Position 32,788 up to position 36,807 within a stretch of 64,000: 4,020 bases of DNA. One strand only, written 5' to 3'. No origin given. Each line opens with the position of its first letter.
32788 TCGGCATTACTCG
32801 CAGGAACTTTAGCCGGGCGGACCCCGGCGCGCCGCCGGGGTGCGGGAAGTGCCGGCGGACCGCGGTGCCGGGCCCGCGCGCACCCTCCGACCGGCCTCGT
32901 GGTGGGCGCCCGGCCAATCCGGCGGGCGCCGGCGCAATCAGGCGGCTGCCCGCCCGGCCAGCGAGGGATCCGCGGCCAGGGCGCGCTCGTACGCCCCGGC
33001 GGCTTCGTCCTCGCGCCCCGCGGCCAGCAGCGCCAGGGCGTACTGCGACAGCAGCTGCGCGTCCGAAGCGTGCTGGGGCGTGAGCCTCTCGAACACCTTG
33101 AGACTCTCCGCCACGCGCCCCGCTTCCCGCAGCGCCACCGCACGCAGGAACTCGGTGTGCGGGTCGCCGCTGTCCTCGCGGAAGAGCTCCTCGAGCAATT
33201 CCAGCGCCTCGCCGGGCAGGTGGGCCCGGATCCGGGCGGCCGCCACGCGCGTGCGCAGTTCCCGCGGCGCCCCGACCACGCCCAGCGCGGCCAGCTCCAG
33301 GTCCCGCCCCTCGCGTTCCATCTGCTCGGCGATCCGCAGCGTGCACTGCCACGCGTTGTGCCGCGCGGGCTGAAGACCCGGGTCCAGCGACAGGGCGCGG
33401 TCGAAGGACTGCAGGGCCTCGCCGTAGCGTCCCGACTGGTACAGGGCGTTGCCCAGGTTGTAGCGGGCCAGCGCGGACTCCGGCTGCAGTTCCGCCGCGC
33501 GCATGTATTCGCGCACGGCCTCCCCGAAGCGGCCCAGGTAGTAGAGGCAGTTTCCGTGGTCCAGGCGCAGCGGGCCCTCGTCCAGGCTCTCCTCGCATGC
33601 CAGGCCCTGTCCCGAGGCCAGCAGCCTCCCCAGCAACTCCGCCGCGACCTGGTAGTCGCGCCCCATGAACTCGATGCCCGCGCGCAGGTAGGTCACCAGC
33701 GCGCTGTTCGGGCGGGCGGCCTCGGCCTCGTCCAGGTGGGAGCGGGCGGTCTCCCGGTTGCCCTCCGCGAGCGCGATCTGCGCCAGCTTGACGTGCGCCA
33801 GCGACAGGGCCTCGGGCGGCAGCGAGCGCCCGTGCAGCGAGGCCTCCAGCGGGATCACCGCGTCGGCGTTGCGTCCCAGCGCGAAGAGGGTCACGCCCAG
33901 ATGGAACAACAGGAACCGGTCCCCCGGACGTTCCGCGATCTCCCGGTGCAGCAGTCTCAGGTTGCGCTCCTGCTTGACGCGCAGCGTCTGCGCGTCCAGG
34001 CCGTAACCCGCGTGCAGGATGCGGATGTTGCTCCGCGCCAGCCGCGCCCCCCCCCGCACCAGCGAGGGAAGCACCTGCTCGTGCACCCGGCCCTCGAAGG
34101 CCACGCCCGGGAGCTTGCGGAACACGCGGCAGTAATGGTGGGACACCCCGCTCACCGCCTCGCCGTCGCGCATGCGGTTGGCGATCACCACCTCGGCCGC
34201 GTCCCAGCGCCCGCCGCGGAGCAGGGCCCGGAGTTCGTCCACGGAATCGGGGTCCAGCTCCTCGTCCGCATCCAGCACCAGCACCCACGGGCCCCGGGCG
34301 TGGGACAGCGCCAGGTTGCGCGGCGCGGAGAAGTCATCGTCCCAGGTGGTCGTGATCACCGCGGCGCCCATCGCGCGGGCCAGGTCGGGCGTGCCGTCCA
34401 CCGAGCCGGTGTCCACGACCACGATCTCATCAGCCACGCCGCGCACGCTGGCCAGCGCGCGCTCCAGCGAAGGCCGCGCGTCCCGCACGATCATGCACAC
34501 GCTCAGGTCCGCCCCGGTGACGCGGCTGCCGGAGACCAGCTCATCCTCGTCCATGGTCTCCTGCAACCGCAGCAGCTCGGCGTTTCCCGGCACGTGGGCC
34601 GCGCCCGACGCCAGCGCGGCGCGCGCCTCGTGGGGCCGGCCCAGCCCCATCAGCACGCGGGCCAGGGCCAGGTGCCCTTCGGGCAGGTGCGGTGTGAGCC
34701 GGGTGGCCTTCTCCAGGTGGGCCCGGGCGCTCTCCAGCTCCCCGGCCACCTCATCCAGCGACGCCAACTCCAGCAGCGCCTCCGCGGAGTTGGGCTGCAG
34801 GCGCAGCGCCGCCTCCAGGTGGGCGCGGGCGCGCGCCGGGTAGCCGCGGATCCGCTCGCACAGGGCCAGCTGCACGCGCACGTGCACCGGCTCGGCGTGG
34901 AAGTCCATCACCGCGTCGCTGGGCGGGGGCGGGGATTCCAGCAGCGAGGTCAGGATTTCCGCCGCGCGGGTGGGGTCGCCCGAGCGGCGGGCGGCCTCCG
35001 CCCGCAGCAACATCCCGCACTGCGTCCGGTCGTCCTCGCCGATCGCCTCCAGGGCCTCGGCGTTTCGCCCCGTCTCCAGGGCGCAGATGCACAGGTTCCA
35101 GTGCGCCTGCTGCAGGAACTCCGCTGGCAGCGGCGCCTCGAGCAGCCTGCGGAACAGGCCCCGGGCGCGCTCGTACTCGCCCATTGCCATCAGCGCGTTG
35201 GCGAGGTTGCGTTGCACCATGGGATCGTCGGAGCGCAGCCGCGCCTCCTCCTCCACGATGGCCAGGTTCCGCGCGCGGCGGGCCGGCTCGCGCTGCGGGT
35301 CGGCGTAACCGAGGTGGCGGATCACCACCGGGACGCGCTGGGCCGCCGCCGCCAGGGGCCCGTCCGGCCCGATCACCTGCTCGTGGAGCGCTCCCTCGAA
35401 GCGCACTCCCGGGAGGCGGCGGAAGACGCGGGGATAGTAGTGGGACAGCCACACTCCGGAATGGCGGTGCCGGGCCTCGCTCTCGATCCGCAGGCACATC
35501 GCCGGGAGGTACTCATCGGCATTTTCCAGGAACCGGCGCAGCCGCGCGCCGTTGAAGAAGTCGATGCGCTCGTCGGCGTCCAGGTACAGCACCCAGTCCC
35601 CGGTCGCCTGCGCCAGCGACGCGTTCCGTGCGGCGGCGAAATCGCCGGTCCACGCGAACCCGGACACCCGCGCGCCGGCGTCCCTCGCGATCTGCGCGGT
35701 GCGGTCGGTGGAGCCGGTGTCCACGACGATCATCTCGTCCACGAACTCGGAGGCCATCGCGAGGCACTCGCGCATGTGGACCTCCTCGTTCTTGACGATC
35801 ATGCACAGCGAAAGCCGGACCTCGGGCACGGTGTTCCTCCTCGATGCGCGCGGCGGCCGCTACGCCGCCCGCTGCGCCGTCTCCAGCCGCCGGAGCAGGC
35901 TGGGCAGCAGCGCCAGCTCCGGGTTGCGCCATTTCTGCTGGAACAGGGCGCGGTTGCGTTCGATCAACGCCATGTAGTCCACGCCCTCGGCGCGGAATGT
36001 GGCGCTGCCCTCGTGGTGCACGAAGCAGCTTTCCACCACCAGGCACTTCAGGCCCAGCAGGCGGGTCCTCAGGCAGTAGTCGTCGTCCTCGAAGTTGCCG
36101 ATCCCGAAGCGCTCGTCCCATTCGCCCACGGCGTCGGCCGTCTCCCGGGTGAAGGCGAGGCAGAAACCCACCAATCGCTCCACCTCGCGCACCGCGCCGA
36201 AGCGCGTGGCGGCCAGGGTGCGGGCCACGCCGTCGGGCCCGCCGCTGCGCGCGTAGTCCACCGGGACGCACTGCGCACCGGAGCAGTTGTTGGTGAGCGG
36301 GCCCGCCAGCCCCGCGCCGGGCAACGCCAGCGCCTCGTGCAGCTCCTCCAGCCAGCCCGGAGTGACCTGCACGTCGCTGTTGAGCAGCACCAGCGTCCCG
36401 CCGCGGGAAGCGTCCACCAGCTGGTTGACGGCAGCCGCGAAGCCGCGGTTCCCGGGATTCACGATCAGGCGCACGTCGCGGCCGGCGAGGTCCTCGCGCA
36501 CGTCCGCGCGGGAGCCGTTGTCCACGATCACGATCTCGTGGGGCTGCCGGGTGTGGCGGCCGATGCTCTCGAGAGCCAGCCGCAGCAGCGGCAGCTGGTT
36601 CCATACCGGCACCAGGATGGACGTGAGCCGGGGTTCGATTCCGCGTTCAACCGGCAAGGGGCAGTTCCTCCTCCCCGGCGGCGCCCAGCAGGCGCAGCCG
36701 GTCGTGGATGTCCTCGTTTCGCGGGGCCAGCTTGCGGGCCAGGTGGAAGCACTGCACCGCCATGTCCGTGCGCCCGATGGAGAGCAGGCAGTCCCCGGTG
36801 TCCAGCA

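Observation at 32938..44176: Sigma54-promoted island of six glycosyltransferase and sugar-modification genes between csrA and fliC: candidate flagellin glycosylation system with unusual multi-domain GT-TPR proteins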

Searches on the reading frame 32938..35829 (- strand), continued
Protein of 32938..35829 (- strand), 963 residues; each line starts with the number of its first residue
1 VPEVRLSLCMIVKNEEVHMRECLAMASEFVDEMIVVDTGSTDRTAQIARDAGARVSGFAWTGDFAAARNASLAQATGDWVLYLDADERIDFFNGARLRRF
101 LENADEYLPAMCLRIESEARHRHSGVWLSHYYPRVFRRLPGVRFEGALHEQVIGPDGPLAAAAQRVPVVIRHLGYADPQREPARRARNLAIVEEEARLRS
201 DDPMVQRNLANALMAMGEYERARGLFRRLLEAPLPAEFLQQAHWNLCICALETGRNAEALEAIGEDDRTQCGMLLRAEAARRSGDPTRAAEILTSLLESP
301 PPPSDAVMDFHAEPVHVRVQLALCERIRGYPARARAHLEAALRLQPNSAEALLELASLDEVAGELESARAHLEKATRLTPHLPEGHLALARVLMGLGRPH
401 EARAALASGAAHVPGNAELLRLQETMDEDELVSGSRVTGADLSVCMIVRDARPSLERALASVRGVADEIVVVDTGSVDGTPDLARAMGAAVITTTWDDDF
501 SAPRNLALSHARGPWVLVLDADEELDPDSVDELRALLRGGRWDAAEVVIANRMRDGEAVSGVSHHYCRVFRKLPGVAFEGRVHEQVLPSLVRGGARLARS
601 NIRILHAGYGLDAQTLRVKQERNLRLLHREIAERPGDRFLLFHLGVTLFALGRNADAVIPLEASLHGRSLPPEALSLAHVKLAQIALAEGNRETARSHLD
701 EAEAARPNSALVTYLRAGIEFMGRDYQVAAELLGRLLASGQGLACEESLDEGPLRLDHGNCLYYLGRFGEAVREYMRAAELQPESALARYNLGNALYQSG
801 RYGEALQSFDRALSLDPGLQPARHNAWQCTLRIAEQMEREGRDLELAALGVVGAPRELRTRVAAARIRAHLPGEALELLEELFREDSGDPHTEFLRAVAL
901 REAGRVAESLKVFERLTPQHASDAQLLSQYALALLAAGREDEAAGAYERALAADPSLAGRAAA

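Call 25: search_solved_structures(query=window:32938-35829:-, max_evalue=0.001)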
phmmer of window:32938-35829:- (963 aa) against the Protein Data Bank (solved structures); distinct sequences matched with E-value up to 0.001: 66 (the best 60 are shown).
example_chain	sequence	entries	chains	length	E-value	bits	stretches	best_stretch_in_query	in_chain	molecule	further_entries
9qhb_A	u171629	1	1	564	4e-82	280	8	758-826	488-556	Engineered tetratricopeptide repeat protein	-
8bu0_A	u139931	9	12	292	2e-46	161.9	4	758-826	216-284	Consensus tetratricopeptide repeat protein | Crystal structure of an 8-repeat consensus TPR superhelix with Zinc. | Monomer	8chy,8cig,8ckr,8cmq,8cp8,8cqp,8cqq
9qhc_A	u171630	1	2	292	7.2e-43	150.1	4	758-825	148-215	Engineered tetratricopeptide repeat protein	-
22ao_A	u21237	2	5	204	4.7e-27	97.8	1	6-195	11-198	GmaR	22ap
7yea_A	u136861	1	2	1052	3.7e-24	88.2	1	754-825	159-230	UDP-N-acetylglucosamine--peptide N-acetylglucosaminyltransferase 110 kDa subunit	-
7ntf_A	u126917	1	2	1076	4.2e-24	88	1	754-825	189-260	Isoform 1 of UDP-N-acetylglucosamine--peptide N-acetylglucosaminyltransferase 110 kDa subu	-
7yeh_B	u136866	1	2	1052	4.4e-24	87.9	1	754-825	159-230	UDP-N-acetylglucosamine--peptide N-acetylglucosaminyltransferase 110 kDa subunit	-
8ch0_A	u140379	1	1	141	1.4e-23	86.3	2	758-824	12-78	Consensus tetratricopeptide repeat protein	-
2fo7_A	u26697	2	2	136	1.7e-23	86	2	758-824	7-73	SYNTHETIC CONSENSUS TPR PROTEIN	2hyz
1w3b_A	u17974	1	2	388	5.2e-23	84.4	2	754-825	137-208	UDP-N-ACETYLGLUCOSAMINE--PEPTIDE N-ACETYLGLUCOSAMINYLTRANSFERASE 110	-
6eou_A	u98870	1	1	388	8.4e-23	83.7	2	754-825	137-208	UDP-N-acetylglucosamine--peptide N-acetylglucosaminyltransferase 110 kDa subunit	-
5hrz_A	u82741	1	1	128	6.1e-21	77.6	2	759-827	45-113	TPR domain protein 1na0C3_3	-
6vl6_A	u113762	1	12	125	4.4e-20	74.7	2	759-825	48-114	T33_dn2A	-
6vfj_B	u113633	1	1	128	3.3e-19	71.8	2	766-836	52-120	I53_dn5B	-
2wqh_A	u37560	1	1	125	2.6e-18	68.8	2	758-826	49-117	CTPR3Y3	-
7msn_A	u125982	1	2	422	4.7e-16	61.4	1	426-722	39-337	SPbeta prophage-derived glycosyltransferase SunS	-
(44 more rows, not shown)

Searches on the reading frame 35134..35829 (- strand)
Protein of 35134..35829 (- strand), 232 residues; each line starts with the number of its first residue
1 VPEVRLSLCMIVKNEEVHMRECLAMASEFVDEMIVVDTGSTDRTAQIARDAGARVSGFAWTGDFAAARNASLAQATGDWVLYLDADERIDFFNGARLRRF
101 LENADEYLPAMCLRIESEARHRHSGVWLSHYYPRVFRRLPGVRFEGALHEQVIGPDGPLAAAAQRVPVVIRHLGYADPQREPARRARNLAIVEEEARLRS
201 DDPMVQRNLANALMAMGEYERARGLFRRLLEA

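Call 29: search_solved_structures(query=window:35134-35829:-, max_evalue=0.001, show_alignments=3)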
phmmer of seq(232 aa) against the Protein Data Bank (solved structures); distinct sequences matched with E-value up to 0.001: 5.
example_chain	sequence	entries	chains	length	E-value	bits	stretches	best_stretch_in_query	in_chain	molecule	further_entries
22ao_A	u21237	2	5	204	4.4e-27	98.4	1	6-197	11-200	GmaR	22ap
7msp_A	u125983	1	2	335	1.6e-14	57.3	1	9-204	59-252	SPbeta prophage-derived glycosyltransferase SunS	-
7msn_A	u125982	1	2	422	2.7e-14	56.6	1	9-204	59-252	SPbeta prophage-derived glycosyltransferase SunS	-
7msk_A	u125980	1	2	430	1.2e-13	54.5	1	9-180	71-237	Glyco_trans_2-like domain-containing protein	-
5hea_A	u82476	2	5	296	0.00044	23.2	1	6-104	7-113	Putative glycosyltransferase (GalT1)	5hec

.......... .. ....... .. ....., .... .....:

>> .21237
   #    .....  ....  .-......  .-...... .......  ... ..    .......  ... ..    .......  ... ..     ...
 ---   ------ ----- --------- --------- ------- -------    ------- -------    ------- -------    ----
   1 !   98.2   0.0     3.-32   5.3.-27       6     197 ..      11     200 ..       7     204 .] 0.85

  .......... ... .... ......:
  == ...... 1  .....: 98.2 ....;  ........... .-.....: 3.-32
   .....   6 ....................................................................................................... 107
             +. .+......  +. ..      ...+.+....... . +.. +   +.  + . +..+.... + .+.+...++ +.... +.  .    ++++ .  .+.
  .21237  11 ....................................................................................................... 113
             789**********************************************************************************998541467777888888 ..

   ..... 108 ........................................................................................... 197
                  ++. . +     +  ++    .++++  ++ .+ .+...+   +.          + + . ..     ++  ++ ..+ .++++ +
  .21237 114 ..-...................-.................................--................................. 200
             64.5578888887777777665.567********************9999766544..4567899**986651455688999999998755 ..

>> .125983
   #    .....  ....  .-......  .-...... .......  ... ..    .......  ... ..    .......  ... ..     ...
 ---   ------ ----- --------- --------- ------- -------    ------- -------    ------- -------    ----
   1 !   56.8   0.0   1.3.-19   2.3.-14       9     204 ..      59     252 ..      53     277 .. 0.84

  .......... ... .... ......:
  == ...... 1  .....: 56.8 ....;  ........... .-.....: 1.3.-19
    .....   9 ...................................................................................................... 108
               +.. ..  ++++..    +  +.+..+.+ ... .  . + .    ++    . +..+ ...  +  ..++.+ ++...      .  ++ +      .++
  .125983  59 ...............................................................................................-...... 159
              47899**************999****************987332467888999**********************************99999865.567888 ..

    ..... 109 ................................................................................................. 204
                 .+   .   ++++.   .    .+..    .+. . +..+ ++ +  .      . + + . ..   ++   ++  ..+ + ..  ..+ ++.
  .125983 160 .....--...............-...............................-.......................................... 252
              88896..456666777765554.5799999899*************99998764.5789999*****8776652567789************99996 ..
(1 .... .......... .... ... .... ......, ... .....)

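Call 43: find_related_loci(query=A1, collection=genome_contigs, flank=10000)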
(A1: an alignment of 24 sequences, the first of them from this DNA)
Query A1 (200 aa) in genome_contigs; peptide patterns used: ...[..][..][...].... (x = any residue, [..] = any of these).
600 stretches matched a pattern (row limit reached: there are more); 595 encode a relative of the query (tblastn E <= 1e-3); the best 80 are kept; 80 distinct loci.
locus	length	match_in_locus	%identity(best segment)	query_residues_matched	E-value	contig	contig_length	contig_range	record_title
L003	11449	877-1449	45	5-196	2e-48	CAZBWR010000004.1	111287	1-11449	MAG TPA_asm: uncultured Chitinophagales bacterium isolate SRP287453_co1_248 genome assembly, contig: NODE_178_length_111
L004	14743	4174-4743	46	5-195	7e-46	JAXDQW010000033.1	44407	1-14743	MAG: Chthoniobacter sp. isolate BP_744 scaffold_227978, whole genome shotgun sequence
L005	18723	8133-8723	40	6-197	3e-43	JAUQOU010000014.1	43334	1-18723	MAG: bacterium isolate BF2.bins.44.201808 NODE_470_length_43334_cov_1.454973, whole genome shotgun sequence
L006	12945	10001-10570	46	6-195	2e-42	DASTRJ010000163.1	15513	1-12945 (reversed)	MAG TPA_asm: Capillimicrobium sp. isolate SMAG_U2249 k141_406431, whole genome shotgun sequence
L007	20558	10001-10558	44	6-193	7e-42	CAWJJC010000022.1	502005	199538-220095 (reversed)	MAG: uncultured delta proteobacterium isolate MFD05442.bin.2.211 genome assembly, contig: contig_42070, whole genome sho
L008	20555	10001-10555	42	4-189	1e-41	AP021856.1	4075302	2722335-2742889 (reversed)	Candidatus Brocadia pituitae DNA, complete genome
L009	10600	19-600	45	4-196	8e-42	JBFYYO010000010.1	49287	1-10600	MAG: Syntrophobacterales bacterium isolate PPR_0410 scaffold_139, whole genome shotgun sequence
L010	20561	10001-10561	45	6-195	2e-41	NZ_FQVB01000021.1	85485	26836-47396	Desulfacinum infernum DSM 9756, whole genome shotgun sequence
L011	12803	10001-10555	43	4-189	8e-41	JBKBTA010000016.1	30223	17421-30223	MAG: Candidatus Brocadia sp. isolate 21I_052.bin.35 NODE_16_length_30223_cov_4.786406, whole genome shotgun sequence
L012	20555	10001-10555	40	5-192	1e-40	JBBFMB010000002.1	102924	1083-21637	MAG: Ignavibacterium sp. isolate Uz-U4-40 NODE_2_length_102924_cov_3.586959, whole genome shotgun sequence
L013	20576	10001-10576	44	2-193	3e-40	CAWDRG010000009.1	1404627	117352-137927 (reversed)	MAG: uncultured Firmicutes bacterium isolate MFD05377.bin.2.149 genome assembly, contig: contig_28909, whole genome shot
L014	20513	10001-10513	46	4-175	2e-40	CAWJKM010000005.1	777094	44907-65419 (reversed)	MAG: Ignavibacteriota bacterium isolate MFD05942.bin.1.94 genome assembly, contig: contig_23995, whole genome shotgun se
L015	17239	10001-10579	44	5-199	3e-40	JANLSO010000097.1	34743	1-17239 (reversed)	MAG: Thermoleophilia bacterium isolate OTE_25_metabat_349 OTE_25_k141_2428947, whole genome shotgun sequence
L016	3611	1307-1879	42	6-197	4e-40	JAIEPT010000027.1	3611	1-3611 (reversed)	MAG: Gemmataceae bacterium isolate co.spades.DASTOOL.2.5kb_055 c_000000377048, whole genome shotgun sequence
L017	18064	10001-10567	37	4-195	2e-39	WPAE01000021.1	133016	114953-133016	MAG: Ignavibacteria bacterium isolate X2_MaxBin.003 scaffold_391, whole genome shotgun sequence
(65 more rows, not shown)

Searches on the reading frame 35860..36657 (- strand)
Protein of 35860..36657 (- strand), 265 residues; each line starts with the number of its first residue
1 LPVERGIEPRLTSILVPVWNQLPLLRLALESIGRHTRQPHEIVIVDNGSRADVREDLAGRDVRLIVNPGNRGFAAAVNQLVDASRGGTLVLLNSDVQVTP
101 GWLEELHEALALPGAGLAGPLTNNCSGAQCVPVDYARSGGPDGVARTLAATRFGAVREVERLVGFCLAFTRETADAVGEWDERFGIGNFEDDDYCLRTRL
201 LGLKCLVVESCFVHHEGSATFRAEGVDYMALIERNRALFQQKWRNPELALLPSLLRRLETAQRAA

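Call 6: search_protein_families(library=pfam, proteins=[window:35860-36657:-], max_evalue=0.01)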
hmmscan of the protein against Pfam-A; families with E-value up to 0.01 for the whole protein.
window:35860-36657:- (265 aa): 3 families
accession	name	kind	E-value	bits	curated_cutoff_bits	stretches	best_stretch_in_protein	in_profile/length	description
PF00535.33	Glycos_transf_2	-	1.8e-20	74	23.3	1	13-118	1-111/168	Glycosyl transferase family 2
PF13641.12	Glyco_tranf_2_3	-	6.4e-10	39.9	27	1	9-220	1-216/230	Glycosyltransferase like family 2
PF13506.12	Glyco_transf_21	-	0.0081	16.1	21.7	0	63-179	5-119/174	Glycosyl transferase family 21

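Call 23: search_protein_families(library=ncbifam, proteins=[window:35860-36657:-], max_evalue=0.001)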
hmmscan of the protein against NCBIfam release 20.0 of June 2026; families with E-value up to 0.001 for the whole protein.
window:35860-36657:- (265 aa): 11 families
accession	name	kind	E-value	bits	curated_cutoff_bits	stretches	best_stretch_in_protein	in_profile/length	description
TIGR03965.1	mycofact_glyco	equivalog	2.4e-19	69.6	280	1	10-220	74-285/467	mycofactocin biosynthesis glycosyltransferase MftF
NF041875.1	EPS_EpsD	equivalog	4.9e-13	49.2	370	1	13-220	2-211/325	exopolysaccharide biosynthesis glycosyltransferase EpsD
TIGR01556.1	rhamnosyltran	subfamily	1.1e-07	31.3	200.55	1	30-216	12-201/281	rhamnosyltransferase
TIGR04283.1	glyco_like_mftF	equivalog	4.5e-07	29.7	182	1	13-111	2-98/221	TIGR04283 family arsenosugar biosynthesis glycosyltransferase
NF047683.1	TeichurnBiosyTuaG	equivalog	5.5e-06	26.2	400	1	11-104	7-105/252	teichuronic acid biosynthesis protein TuaG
NF007482.0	PRK10073.1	equivalog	3.6e-05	22.9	423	1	12-107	8-107/334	glycosyltransferase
TIGR03472.1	HpnI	equivalog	3.6e-05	22.8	310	1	53-215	91-251/373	bacteriohopanetetrol glucosamine biosynthesis glycosyltransferase HpnI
TIGR03937.1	PgaC_IcaA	equivalog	9.1e-05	21.6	422.3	1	11-97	46-137/407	poly-beta-1,6-N-acetyl-D-glucosamine synthase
NF041394.1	GtaseAglG_Halo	equivalog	0.00038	19.8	440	1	27-109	20-106/304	glucosyl-dolichyl phosphate glucuronosyltransferase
NF007453.0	PRK10018.1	equivalog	0.00053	19.7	382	1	10-103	6-104/280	colanic acid biosynthesis glycosyltransferase WcaA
TIGR04017.1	WcaA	equivalog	0.00073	19.2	495.75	1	10-103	5-103/279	colanic acid biosynthesis glycosyltransferase WcaA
